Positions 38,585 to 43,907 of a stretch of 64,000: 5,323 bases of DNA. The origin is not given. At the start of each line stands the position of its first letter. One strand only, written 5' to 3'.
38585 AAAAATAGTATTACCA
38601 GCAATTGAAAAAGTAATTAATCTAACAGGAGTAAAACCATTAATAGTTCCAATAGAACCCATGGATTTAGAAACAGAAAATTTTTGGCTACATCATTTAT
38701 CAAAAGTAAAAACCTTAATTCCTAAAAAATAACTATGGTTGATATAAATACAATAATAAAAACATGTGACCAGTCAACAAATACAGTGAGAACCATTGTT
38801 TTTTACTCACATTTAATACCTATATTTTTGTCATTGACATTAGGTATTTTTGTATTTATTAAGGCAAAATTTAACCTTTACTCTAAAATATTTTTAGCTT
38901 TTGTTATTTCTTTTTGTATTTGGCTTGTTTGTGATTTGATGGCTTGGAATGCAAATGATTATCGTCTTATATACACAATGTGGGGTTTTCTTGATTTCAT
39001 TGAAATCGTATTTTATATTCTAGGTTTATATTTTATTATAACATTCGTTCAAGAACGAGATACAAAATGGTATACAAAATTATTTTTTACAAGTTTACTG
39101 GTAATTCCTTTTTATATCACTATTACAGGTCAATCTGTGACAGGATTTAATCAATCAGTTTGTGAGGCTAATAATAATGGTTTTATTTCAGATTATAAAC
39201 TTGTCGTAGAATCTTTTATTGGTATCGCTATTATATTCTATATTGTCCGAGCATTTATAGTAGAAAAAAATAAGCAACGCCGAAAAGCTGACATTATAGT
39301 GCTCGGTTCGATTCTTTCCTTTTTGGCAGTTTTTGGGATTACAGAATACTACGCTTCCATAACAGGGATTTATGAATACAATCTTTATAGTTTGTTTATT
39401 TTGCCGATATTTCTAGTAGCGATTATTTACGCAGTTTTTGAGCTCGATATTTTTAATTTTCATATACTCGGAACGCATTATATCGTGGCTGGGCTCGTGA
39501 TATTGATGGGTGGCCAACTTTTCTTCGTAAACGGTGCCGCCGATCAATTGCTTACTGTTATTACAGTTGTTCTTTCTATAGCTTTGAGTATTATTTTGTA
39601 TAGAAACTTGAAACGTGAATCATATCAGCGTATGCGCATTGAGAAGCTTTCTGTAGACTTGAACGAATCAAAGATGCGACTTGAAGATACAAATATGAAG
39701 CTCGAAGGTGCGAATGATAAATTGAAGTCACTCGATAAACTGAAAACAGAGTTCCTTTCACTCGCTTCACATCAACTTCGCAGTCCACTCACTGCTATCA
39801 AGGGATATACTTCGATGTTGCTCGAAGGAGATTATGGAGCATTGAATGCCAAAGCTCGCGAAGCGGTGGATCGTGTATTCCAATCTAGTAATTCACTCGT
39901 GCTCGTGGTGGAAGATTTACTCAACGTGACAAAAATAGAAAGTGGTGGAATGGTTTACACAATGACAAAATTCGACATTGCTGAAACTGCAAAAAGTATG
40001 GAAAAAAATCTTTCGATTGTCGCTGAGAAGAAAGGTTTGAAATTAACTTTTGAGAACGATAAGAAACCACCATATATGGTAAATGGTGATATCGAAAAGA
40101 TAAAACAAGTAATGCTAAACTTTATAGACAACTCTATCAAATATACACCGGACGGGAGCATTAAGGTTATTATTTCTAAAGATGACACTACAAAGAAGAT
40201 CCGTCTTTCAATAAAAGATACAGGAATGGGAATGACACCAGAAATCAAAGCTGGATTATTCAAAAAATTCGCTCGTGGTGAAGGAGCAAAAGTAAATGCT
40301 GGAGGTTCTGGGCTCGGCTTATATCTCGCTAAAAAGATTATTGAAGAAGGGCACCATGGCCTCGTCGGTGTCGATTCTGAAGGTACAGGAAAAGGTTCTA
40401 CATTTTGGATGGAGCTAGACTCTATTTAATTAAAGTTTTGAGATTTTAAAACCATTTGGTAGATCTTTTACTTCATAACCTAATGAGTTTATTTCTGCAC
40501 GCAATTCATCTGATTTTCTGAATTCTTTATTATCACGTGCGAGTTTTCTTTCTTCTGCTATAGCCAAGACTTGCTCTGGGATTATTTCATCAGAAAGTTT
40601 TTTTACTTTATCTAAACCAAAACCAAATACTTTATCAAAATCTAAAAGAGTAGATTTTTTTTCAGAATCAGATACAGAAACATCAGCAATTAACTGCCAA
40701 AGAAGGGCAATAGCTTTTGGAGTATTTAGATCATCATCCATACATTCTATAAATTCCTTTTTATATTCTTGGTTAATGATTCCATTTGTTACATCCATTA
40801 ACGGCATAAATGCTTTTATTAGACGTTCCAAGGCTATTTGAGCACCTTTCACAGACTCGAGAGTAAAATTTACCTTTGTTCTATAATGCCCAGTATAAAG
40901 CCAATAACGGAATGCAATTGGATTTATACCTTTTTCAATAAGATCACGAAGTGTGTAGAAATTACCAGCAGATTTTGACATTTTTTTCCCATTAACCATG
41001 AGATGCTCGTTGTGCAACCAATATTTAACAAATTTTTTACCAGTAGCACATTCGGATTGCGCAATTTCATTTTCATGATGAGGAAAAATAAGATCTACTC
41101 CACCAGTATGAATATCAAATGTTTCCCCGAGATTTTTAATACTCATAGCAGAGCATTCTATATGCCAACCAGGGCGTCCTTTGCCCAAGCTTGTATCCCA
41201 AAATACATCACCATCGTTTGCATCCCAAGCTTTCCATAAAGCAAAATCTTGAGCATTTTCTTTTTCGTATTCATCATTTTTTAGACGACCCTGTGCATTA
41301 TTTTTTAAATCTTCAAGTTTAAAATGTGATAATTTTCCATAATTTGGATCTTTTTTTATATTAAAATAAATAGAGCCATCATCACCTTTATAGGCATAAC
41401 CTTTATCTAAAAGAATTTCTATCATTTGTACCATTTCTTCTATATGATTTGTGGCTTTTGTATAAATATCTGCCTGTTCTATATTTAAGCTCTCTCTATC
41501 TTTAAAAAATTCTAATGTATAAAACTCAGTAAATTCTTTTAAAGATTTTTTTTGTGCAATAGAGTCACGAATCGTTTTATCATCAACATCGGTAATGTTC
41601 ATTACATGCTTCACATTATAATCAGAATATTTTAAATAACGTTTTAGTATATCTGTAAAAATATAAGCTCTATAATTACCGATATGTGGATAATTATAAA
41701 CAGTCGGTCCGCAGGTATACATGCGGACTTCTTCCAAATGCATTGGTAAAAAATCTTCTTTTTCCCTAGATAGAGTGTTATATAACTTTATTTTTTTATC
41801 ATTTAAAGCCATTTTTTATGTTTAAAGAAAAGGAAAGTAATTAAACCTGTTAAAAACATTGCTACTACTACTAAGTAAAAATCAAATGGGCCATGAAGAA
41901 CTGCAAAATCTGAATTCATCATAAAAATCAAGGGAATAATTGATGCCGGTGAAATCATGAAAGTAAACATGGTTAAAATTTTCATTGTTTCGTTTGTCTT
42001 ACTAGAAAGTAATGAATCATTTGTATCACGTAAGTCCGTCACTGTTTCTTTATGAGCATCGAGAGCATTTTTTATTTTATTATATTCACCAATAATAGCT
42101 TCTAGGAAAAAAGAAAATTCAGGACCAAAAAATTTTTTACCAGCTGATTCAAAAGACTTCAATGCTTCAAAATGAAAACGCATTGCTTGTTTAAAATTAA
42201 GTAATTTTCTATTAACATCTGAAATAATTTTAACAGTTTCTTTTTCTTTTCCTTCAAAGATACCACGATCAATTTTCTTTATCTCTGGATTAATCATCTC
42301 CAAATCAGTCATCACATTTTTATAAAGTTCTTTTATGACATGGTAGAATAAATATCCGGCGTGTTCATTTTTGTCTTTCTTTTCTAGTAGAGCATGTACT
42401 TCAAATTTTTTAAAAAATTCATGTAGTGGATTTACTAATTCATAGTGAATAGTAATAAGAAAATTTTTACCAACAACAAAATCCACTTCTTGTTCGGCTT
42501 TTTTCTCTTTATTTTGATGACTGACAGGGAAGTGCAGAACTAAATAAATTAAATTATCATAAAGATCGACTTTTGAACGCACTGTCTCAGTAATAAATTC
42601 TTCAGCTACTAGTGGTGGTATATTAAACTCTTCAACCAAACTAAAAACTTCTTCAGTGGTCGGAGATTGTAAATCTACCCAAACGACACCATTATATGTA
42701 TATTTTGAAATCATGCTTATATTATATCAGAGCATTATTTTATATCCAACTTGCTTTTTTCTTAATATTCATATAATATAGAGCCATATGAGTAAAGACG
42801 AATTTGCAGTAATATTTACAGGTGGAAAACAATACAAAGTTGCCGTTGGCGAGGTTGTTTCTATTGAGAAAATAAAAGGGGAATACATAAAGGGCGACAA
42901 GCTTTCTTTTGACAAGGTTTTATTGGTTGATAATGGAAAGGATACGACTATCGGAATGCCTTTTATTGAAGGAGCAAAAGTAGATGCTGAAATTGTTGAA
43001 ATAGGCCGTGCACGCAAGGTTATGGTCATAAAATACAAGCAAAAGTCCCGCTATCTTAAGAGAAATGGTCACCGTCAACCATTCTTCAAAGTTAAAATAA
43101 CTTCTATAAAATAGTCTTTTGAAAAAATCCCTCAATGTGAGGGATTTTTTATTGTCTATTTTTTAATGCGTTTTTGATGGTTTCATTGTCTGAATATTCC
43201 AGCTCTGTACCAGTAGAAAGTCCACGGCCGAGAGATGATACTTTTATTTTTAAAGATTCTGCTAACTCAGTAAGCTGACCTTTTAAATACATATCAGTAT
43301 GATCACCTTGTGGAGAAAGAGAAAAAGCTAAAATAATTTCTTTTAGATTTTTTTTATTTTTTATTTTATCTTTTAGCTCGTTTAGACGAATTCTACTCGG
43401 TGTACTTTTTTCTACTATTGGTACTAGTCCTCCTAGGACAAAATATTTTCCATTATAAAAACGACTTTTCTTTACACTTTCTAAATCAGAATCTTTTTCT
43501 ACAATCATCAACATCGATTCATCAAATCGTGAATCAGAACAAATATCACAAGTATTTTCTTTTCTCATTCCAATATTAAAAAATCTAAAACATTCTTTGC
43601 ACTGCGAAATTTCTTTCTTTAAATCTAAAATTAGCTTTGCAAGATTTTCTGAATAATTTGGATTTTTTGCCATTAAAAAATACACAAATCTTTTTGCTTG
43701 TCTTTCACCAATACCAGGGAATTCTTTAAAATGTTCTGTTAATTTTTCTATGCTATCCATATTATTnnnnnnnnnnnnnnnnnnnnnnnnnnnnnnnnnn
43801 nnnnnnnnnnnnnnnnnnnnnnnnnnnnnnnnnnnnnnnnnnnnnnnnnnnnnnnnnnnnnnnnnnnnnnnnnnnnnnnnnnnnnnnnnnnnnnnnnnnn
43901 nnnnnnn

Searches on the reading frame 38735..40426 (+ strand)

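Call 18: search_protein_families(library=pfam, proteins=[window:38735-40426:+], max_evalue=0.001)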
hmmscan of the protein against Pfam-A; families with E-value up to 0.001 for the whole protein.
window:38735-40426:+ (564 aa): 2 families
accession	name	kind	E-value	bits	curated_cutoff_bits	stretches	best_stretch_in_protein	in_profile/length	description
PF02518.31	HATPase_c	-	2.6e-23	83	26.4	1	451-562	1-108/111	Histidine kinase-, DNA gyrase B-, and HSP90-like ATPase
PF00512.31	HisKA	-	1.7e-15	57.2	26.9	1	337-404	2-66/66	His Kinase A (phospho-acceptor) domain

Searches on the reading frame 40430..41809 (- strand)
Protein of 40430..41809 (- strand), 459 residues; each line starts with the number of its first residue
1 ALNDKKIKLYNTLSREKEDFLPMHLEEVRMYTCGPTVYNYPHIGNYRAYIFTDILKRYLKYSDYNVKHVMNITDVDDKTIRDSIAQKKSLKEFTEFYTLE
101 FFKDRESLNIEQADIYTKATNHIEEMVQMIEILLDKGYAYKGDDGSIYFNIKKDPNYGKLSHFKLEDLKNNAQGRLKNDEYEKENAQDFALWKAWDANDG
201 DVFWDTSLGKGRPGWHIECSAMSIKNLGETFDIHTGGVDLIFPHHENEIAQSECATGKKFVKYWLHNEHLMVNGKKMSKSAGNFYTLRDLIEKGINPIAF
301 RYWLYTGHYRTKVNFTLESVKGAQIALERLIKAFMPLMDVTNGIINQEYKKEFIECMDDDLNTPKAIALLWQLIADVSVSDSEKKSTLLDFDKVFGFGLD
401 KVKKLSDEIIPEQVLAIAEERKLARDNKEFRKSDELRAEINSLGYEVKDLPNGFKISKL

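Call 18: search_protein_families(library=pfam, proteins=[window:40430-41809:-], max_evalue=0.001)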
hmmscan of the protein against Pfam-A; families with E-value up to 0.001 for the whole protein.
window:40430-41809:- (459 aa): 5 families
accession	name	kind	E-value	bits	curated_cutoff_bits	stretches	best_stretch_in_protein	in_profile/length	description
PF01406.26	tRNA-synt_1e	-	5e-113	377.9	27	1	22-323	4-299/301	tRNA synthetases class I (C) catalytic domain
PF09334.17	tRNA-synt_1g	-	2.4e-13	50.1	20.1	2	38-149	11-123/391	tRNA synthetases class I (M)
PF09190.17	DALR_2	-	1.6e-07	32.2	22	1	352-377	1-26/57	DALR domain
PF01921.24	tRNA-synt_1f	-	5.4e-06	26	27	0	32-77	27-72/360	tRNA synthetases class I (K)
PF00133.28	tRNA-synt_1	-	0.00012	21.5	22.7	0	233-315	331-413/414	tRNA synthetases class I (I, L, M and V)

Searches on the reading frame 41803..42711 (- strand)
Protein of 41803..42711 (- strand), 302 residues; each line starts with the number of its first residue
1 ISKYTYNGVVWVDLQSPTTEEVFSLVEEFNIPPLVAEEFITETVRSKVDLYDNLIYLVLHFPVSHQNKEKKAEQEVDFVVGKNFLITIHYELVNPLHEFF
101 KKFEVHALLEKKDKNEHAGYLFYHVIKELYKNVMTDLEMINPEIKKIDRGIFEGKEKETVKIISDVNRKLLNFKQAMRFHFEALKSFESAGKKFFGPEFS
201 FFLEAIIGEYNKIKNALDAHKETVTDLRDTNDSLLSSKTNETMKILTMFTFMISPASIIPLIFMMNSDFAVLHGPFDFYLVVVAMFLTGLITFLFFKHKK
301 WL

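Call 18: search_protein_families(library=pfam, proteins=[window:41803-42711:-], max_evalue=0.001)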
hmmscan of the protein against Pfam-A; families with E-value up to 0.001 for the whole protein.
window:41803-42711:- (302 aa): 1 family
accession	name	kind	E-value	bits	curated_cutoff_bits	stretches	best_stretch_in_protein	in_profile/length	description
PF01544.23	CorA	-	9.9e-47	160.1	27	1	7-297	2-291/292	CorA-like Mg2+ transporter protein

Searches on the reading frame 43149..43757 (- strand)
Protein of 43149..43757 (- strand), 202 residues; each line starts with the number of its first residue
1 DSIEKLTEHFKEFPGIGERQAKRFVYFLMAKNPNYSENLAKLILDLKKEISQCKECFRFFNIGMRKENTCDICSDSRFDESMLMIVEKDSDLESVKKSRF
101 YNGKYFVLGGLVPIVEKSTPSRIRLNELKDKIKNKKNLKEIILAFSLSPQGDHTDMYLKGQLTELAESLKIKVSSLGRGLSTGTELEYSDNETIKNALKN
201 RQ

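Call 18: search_protein_families(library=pfam, proteins=[window:43149-43757:-], max_evalue=0.001)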
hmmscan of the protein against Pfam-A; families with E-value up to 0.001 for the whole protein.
window:43149-43757:- (202 aa): 4 families
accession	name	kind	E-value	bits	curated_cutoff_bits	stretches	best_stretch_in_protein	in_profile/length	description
PF13662.12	Toprim_4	-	1.3e-10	41.8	25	1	82-174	2-82/85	Toprim domain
PF01751.28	Toprim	-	3.3e-08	34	23.1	1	83-174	2-94/96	Toprim domain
PF21176.3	RecR_HhH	-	7.9e-07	29.2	27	1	3-44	1-42/45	RecR, helix-hairpin-helix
PF21175.2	RecR_C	-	5e-06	26.3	22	1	179-202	1-24/24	RecR, C-terminal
